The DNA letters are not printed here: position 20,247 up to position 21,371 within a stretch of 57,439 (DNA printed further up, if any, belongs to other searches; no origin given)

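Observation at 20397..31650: Candidate archaeal-type ether-lipid gene set inside one bacterial envelope operon (DGGGPS + GGR + ferredoxin + CdsA)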

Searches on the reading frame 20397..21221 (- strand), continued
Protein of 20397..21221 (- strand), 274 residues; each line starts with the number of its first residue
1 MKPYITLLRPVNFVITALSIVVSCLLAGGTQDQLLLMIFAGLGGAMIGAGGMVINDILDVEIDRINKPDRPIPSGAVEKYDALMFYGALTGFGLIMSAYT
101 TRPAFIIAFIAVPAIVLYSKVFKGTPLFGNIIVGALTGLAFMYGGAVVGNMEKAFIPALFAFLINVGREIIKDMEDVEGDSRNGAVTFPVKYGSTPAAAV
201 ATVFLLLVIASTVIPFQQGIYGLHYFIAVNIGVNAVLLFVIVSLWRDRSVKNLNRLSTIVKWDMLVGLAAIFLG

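Call 30: find_homologous_proteins(query=window:20397-21221:-, max_evalue=1e-10)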
Query window:20397-21221:- (274 aa): 1064 proteins with E <= 1e-10 among 8000 candidates; the best 120 are listed.
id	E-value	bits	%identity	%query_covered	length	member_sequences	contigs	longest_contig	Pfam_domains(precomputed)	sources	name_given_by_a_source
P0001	3.1e-169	579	100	100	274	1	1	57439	PF01040.24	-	-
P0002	6.3e-136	470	80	100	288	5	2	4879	PF01040.24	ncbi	-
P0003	8.0e-134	463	78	100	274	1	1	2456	PF01040.24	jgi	-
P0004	1.8e-133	462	79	100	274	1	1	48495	PF01040.24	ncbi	-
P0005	3.6e-133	461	78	100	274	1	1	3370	PF01040.24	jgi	-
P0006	5.5e-133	461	77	100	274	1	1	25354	PF01040.24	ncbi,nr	ncbi:MAG: geranylgeranylglycerol-phosphate geranylgeranyltransferase [Bacteroidetes bacterium]|nr:ge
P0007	9.7e-133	460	77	100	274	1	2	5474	PF01040.24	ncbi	-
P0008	1.8e-132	459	77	100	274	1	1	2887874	PF01040.24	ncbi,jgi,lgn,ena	ncbi:MAG: geranylgeranylglycerol-phosphate geranylgeranyltransferase [Bacteroidota bacterium]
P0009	2.0e-132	459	78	100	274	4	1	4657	PF01040.24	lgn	-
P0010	2.1e-132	459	77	100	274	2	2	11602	PF01040.24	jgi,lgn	jgi:geranylgeranylglycerol-phosphate geranylgeranyltransferase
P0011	2.5e-132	458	76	100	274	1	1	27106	PF01040.24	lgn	-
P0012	2.6e-132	458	76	100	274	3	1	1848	PF01040.24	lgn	-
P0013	2.9e-132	458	78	100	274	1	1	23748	PF01040.24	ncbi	ncbi:MAG: geranylgeranylglycerol-phosphate geranylgeranyltransferase [Bacteroidota bacterium]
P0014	4.8e-132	457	77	100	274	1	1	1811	PF01040.24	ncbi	-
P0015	6.4e-132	457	77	100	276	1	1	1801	PF01040.24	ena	-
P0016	8.2e-132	457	74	100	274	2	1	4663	PF01040.24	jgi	jgi:geranylgeranylglycerol-phosphate geranylgeranyltransferase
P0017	2.4e-131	455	74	100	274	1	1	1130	PF01040.24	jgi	jgi:geranylgeranylglycerol-phosphate geranylgeranyltransferase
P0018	2.8e-131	455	76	100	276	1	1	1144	PF01040.24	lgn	-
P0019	2.8e-131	455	76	100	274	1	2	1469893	PF01040.24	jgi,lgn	jgi:geranylgeranylglycerol-phosphate geranylgeranyltransferase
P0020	4.2e-131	454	76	100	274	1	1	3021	PF01040.24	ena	-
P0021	5.8e-131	454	77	100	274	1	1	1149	PF01040.24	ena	-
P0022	2.5e-130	452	76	100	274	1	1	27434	PF01040.24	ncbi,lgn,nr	ncbi:MAG: geranylgeranylglycerol-phosphate geranylgeranyltransferase [Bacteroidota bacterium]|nr:ger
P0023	4.2e-130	451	76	100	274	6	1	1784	PF01040.24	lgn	-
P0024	4.8e-130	451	76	100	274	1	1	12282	PF01040.24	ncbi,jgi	jgi:geranylgeranylglycerol-phosphate geranylgeranyltransferase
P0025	2.2e-129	449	77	100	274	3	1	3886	PF01040.24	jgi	jgi:geranylgeranylglycerol-phosphate geranylgeranyltransferase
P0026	3.4e-129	448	75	100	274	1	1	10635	PF01040.24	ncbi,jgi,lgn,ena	ncbi:MAG: geranylgeranylglycerol-phosphate geranylgeranyltransferase [Bacteroidota bacterium]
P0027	1.2e-128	446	75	100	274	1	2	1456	PF01040.24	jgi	jgi:geranylgeranylglycerol-phosphate geranylgeranyltransferase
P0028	2.0e-128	446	76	100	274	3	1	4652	PF01040.24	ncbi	-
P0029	2.6e-127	442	74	100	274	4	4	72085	PF01040.24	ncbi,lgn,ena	-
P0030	3.4e-127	442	74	100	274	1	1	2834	PF01040.24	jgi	jgi:geranylgeranylglycerol-phosphate geranylgeranyltransferase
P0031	5.7e-127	441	74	100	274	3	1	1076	PF01040.24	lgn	-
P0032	4.7e-126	438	72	100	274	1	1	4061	PF01040.24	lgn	-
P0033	2.5e-125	435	73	100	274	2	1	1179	PF01040.24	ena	-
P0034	4.9e-125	434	74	100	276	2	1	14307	PF01040.24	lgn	-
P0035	6.8e-125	434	74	100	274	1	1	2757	PF01040.24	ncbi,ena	-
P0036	9.9e-125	433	72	100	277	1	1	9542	PF01040.24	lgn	-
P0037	1.4e-124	433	73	100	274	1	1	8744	PF01040.24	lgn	-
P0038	1.2e-123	430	72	100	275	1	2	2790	PF01040.24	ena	-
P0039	1.4e-123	430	71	100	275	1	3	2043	PF01040.24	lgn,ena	-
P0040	1.6e-123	430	73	100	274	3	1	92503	PF01040.24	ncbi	ncbi:MAG: geranylgeranylglycerol-phosphate geranylgeranyltransferase [Bacteroidota bacterium]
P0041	2.0e-123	429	71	100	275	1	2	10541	PF01040.24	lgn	-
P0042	4.0e-123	428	73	100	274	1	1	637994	PF01040.24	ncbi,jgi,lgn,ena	ncbi:MAG: geranylgeranylglycerol-phosphate geranylgeranyltransferase [Bacteroidota bacterium]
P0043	8.5e-123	427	70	100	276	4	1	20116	PF01040.24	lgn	-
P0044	1.4e-122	426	72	100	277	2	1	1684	PF01040.24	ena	-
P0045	1.6e-121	423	72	100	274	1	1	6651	PF01040.24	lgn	-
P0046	9.8e-121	420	71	100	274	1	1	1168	PF01040.24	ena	-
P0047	7.0e-120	418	69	100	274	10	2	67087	PF01040.24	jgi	jgi:geranylgeranylglycerol-phosphate geranylgeranyltransferase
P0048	1.2e-119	417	70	100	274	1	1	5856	PF01040.24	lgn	-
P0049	2.0e-119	416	70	100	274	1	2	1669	PF01040.24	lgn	-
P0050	2.6e-119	416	68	100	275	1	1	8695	PF01040.24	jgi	-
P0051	6.6e-119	414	68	100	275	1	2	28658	PF01040.24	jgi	jgi:geranylgeranylglycerol-phosphate geranylgeranyltransferase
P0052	1.1e-118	414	69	100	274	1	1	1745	PF01040.24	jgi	jgi:geranylgeranylglycerol-phosphate geranylgeranyltransferase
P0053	6.5e-118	411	69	100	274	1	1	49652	PF01040.24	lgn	-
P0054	7.9e-118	411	69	100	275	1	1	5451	PF01040.24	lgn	-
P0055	4.4e-117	408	69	100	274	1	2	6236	PF01040.24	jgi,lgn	jgi:geranylgeranylglycerol-phosphate geranylgeranyltransferase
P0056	1.1e-116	407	69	100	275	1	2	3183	PF01040.24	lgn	-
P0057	1.4e-116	407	68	100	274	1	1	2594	PF01040.24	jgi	jgi:geranylgeranylglycerol-phosphate geranylgeranyltransferase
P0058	1.4e-116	407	69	100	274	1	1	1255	PF01040.24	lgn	-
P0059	6.2e-116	405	69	100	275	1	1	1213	PF01040.24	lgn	-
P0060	8.6e-116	404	68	100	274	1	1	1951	PF01040.24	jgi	jgi:geranylgeranylglycerol-phosphate geranylgeranyltransferase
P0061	3.0e-115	402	68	100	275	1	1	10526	PF01040.24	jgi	jgi:geranylgeranylglycerol-phosphate geranylgeranyltransferase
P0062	7.2e-115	401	67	100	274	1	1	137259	PF01040.24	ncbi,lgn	-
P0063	1.8e-114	400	66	100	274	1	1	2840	PF01040.24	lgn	-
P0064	2.0e-114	400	68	100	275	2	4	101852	PF01040.24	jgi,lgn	jgi:geranylgeranylglycerol-phosphate geranylgeranyltransferase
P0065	2.4e-114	399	65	100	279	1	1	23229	PF01040.24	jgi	jgi:geranylgeranylglycerol-phosphate geranylgeranyltransferase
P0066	5.8e-114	398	64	100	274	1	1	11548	PF01040.24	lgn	-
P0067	7.0e-114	398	65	100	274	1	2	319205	PF01040.24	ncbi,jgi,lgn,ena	ncbi:MAG: geranylgeranylglycerol-phosphate geranylgeranyltransferase [Bacteroidota bacterium]|jgi:ge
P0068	1.5e-113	397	67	100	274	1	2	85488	PF01040.24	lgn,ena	-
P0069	6.0e-112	392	66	100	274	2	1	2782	PF01040.24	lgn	-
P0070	5.8e-109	382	66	100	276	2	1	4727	PF01040.24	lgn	-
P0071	9.5e-109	381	67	100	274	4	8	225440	PF01040.24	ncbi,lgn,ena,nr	ncbi:MAG: hypothetical protein F9K22_11790 [Bacteroidetes bacterium]|nr:MAG: hypothetical protein F9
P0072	3.5e-105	369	66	100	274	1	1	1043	PF01040.24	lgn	-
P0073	1.7e-103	364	64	99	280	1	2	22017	PF01040.24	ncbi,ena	-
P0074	8.7e-103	362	60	100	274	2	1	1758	PF01040.24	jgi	jgi:geranylgeranylglycerol-phosphate geranylgeranyltransferase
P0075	2.0e-102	360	61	100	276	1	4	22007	PF01040.24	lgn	-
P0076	2.1e-100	354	60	100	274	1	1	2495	PF01040.24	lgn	-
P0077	1.7e-99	351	62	100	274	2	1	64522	PF01040.24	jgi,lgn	jgi:geranylgeranylglycerol-phosphate geranylgeranyltransferase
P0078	1.2e-98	348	61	100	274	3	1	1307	PF01040.24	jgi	-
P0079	3.4e-97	343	62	99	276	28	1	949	PF01040.24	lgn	-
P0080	2.4e-96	340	62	99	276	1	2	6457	PF01040.24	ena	-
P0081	3.1e-96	340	62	100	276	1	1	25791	PF01040.24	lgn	-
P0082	3.2e-95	337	61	100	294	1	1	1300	PF01040.24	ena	-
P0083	3.8e-95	336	58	100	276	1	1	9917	PF01040.24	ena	-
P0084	1.0e-94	335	61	100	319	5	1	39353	PF01040.24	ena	-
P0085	1.2e-94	335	60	100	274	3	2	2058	PF01040.24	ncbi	-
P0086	1.4e-94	335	61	100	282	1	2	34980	PF01040.24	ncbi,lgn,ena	-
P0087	1.6e-94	334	60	99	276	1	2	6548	PF01040.24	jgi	jgi:geranylgeranylglycerol-phosphate geranylgeranyltransferase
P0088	2.5e-94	334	60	100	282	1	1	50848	PF01040.24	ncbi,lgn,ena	-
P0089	4.7e-94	333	61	99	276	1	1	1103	PF01040.24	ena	-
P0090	1.2e-93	332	62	100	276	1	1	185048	PF01040.24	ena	-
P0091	1.7e-93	331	60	100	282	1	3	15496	PF01040.24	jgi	jgi:geranylgeranylglycerol-phosphate geranylgeranyltransferase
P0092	3.3e-93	330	59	100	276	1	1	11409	PF01040.24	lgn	-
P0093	5.5e-93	329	60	100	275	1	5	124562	PF01040.24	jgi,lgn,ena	-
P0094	9.8e-93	329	58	100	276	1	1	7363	PF01040.24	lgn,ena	-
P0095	1.0e-92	329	59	100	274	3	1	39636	PF01040.24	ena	-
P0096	1.6e-92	328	59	99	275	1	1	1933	PF01040.24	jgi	jgi:geranylgeranylglycerol-phosphate geranylgeranyltransferase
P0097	2.4e-92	327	61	99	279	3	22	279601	PF01040.24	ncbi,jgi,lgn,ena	-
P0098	6.3e-92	326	57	100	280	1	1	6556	PF01040.24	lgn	-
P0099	1.6e-91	325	57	100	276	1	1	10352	PF01040.24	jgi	jgi:geranylgeranylglycerol-phosphate geranylgeranyltransferase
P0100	1.7e-91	325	61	99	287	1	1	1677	PF01040.24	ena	-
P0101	3.8e-91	323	59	99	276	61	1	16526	PF01040.24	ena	-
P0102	6.4e-91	323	57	100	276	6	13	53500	PF01040.24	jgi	-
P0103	9.1e-91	322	59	99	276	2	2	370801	PF01040.24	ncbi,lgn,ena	-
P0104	1.7e-90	321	57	100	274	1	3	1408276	PF01040.24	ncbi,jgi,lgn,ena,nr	ncbi:MAG TPA: geranylgeranylglycerol-phosphate geranylgeranyltransferase [Bacteroidota bacterium]|nr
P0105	2.1e-90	321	56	100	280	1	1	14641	PF01040.24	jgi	jgi:geranylgeranylglycerol-phosphate geranylgeranyltransferase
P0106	6.8e-90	319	56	100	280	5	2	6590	PF01040.24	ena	-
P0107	3.3e-89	317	58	100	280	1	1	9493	PF01040.24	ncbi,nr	ncbi:MAG: geranylgeranylglycerol-phosphate geranylgeranyltransferase [Bacteroidota bacterium]|nr:ger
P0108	1.4e-88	315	54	100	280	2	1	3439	PF01040.24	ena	-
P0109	2.8e-88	314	60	99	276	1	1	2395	PF01040.24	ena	-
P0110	5.6e-88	313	59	99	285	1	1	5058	PF01040.24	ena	-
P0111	6.5e-88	313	59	100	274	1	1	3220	PF01040.24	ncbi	-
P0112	7.8e-88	313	57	99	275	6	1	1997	PF01040.24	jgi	-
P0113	1.5e-87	312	56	96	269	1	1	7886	PF01040.24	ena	-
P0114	3.7e-87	310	58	100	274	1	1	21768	PF01040.24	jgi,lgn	jgi:geranylgeranylglycerol-phosphate geranylgeranyltransferase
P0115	4.8e-87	310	55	100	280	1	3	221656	PF01040.24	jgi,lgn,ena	jgi:geranylgeranylglycerol-phosphate geranylgeranyltransferase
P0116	7.2e-87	309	58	100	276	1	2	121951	PF01040.24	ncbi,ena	-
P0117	7.3e-87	309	57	100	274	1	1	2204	PF01040.24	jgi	jgi:geranylgeranylglycerol-phosphate geranylgeranyltransferase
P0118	1.2e-86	309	55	100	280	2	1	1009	PF01040.24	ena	-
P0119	1.4e-86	308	59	93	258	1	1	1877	PF01040.24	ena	-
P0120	3.9e-86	307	55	96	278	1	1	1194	PF01040.24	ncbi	-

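Call 50: search_solved_structures(query=window:20397-21221:-, max_evalue=0.01, show_alignments=2)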
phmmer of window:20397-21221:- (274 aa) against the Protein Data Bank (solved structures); distinct sequences matched with E-value up to 0.01: 3.
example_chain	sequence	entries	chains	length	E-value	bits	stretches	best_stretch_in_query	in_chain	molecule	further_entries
6m31_A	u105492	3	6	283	3.4e-39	138.2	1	1-273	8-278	Digeranylgeranylglyceryl phosphate synthase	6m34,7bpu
9sau_C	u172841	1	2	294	1.4e-12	51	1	5-244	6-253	Chlorophyll a synthase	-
9sas_C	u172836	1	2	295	1.4e-12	51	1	5-244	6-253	Chlorophyll a synthase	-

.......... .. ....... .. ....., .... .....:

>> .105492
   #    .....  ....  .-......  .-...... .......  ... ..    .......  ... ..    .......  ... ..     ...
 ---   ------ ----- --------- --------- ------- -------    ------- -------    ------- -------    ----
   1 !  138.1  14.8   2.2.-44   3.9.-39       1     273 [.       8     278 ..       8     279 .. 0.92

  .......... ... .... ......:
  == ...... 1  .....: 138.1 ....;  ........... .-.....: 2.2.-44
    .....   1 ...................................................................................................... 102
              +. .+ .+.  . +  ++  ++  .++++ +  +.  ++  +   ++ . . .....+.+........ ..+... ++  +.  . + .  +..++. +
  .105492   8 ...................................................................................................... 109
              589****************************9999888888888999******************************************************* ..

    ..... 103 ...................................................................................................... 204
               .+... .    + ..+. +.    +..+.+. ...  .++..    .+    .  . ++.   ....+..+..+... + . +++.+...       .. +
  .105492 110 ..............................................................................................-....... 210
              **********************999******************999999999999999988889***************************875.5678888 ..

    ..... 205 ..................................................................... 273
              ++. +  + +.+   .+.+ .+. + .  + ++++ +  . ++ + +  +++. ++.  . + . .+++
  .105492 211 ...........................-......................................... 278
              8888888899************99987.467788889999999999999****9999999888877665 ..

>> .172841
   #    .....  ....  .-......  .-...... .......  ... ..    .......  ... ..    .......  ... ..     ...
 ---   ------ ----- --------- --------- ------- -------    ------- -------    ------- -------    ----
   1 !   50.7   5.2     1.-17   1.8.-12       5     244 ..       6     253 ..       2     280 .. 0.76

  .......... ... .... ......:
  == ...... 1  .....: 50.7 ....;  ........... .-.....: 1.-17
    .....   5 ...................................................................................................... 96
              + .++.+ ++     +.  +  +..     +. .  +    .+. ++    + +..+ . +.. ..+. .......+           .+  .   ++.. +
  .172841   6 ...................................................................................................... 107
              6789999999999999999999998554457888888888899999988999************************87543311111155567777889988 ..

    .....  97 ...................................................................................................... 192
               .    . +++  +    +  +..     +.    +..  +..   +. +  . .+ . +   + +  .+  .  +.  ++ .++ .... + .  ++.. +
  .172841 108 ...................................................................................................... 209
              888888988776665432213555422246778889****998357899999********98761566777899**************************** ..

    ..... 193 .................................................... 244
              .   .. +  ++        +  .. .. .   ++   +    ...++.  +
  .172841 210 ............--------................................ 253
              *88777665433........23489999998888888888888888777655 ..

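Call 53: search_protein_families(library=ncbifam, proteins=[L062:10001-10828:+, L008:10001-10819:+], max_evalue=1e-10)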
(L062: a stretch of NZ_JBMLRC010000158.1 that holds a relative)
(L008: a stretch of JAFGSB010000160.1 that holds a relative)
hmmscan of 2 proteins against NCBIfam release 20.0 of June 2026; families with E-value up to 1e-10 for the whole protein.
L062:10001-10828:+ (276 aa): 8 families
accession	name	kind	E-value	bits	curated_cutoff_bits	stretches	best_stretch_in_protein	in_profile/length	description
NF009513.0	PRK12872.1-3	equivalog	2.6e-108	362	288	1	2-276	13-290/293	prenyltransferase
NF009512.0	PRK12872.1-1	equivalog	5e-52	177.3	278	1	4-276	3-295/303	geranylgeranylglycerol-phosphate geranylgeranyltransferase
NF009523.0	PRK12884.1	equivalog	2.9e-39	135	269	1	1-271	4-268/279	prenyltransferase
NF009521.0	PRK12882.1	equivalog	3e-37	128.4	296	1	3-236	7-237/280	geranylgeranylglycerol-phosphate geranylgeranyltransferase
NF009522.0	PRK12883.1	equivalog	5.4e-34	118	353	1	35-217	30-212/279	geranylgeranylglycerol-phosphate geranylgeranyltransferase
TIGR01476.1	chlor_syn_BchG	subfamily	5.9e-19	68.6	212.3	1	58-271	55-273/283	(bacterio)chlorophyll synthase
NF005742.0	PRK07566.1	equivalog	4.6e-18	65.4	313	1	53-235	78-266/315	chlorophyll synthase ChlG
NF035940.1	prenyl_rel_EboC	equivalog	6.2e-12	45.5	250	1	3-241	1-230/292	UbiA-like protein EboC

L008:10001-10819:+ (273 aa): 16 families
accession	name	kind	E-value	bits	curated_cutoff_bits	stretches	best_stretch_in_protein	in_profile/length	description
NF009523.0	PRK12884.1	equivalog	4.4e-66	222.9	269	1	1-272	4-275/279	prenyltransferase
NF009521.0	PRK12882.1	equivalog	1.4e-65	221.3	296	1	2-273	6-276/280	geranylgeranylglycerol-phosphate geranylgeranyltransferase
NF009522.0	PRK12883.1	equivalog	1.4e-52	178.9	353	1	2-271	4-271/279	geranylgeranylglycerol-phosphate geranylgeranyltransferase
NF009513.0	PRK12872.1-3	equivalog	2e-46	158.8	288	1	34-271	53-291/293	prenyltransferase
NF005742.0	PRK07566.1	equivalog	6.2e-31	107.7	313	1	7-232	34-270/315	chlorophyll synthase ChlG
NF009512.0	PRK12872.1-1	equivalog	2.6e-27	96.2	278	1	28-270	37-295/303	geranylgeranylglycerol-phosphate geranylgeranyltransferase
TIGR01476.1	chlor_syn_BchG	subfamily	2e-24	86.6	212.3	1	7-235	6-244/283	(bacterio)chlorophyll synthase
TIGR02056.1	ChlG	equivalog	9.6e-22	77.9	436.45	1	22-240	37-271/306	chlorophyll synthase ChlG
NF035940.1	prenyl_rel_EboC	equivalog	1.1e-18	67.7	250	1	4-185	2-191/292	UbiA-like protein EboC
TIGR01475.1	ubiA_other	subfamily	8.8e-18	64.7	180.8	1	17-248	22-256/282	UbiA-like polyprenyltransferase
NF009058.0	PRK12392.1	subfamily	2.1e-17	63.2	494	1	41-240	59-272/333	bacteriochlorophyll c synthase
TIGR01473.1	cyoE_ctaB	equivalog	4.4e-16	59.5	210.3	1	4-249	3-255/281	heme o synthase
NF045897.1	SCO3242_trans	equivalog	1.1e-13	51.4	260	1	45-158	42-153/287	SCO3242 family prenyltransferase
NF009524.0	PRK12886.1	equivalog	2.4e-13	50.1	387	1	48-248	56-257/291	prenyltransferase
TIGR01474.1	ubiA_proteo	equivalog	2.9e-12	46.7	275.45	1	8-271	11-275/282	4-hydroxybenzoate octaprenyltransferase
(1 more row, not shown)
